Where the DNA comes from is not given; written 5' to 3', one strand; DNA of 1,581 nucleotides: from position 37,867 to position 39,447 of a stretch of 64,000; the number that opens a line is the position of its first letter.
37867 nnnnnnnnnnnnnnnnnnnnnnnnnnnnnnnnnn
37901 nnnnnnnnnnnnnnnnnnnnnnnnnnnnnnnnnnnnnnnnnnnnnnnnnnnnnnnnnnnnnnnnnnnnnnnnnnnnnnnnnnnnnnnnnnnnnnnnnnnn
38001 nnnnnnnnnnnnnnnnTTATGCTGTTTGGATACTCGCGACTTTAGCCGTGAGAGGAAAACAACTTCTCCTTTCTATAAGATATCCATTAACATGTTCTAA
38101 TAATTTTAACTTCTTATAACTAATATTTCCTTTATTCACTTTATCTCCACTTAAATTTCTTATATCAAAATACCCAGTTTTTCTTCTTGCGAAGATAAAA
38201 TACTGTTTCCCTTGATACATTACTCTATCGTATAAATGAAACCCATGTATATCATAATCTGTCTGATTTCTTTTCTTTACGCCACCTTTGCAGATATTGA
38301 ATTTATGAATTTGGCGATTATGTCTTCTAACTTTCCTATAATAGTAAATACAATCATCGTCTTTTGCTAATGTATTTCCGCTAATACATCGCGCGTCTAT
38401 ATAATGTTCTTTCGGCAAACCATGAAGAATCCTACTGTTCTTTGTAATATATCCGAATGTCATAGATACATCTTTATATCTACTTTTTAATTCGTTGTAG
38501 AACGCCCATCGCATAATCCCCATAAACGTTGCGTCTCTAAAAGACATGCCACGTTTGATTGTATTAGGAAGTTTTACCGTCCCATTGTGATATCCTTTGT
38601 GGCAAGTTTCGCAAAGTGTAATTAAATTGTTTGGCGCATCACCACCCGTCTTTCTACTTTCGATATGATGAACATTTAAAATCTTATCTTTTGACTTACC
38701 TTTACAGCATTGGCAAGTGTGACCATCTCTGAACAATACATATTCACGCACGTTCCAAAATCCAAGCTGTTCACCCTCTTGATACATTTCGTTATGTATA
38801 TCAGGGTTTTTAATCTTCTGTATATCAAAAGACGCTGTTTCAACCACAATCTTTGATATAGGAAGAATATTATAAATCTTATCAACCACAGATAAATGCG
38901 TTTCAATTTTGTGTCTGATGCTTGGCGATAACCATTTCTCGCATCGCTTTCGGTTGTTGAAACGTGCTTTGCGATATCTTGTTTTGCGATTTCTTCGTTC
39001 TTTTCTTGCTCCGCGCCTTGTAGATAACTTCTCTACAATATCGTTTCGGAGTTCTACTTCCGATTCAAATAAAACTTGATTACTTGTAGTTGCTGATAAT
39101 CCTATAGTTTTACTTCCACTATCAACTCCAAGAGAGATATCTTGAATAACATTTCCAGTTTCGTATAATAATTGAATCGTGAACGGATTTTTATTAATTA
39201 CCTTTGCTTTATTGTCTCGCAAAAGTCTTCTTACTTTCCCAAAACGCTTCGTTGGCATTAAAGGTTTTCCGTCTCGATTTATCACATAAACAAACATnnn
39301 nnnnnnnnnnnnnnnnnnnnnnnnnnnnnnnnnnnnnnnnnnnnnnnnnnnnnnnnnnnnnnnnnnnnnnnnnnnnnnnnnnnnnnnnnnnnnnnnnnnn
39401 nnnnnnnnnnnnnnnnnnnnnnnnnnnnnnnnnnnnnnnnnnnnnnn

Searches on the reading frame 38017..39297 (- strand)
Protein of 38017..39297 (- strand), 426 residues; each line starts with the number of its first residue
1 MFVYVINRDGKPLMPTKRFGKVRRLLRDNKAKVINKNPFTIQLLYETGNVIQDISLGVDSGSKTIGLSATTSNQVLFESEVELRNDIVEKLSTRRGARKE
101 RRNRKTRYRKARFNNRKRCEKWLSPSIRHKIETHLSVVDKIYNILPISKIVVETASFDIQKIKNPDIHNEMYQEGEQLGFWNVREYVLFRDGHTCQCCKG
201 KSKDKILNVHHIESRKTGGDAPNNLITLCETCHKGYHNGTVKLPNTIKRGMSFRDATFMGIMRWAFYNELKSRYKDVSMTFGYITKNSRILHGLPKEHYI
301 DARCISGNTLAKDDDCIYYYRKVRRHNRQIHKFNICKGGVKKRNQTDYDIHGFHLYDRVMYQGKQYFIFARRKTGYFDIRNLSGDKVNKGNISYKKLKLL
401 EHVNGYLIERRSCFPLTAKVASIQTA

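Call 72: search_protein_families(library=pfam, proteins=[window:38017-39297:-], max_evalue=0.001)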
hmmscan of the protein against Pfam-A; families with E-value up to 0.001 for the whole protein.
window:38017-39297:- (426 aa): 2 families
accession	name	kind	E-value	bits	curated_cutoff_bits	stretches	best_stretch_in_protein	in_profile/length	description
PF14239.11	RRXRR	-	2.8e-64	216.6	25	1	3-175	1-174/174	RRXRR protein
PF01844.29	HNH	-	1.7e-08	34.9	21.4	1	195-238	1-46/47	HNH endonuclease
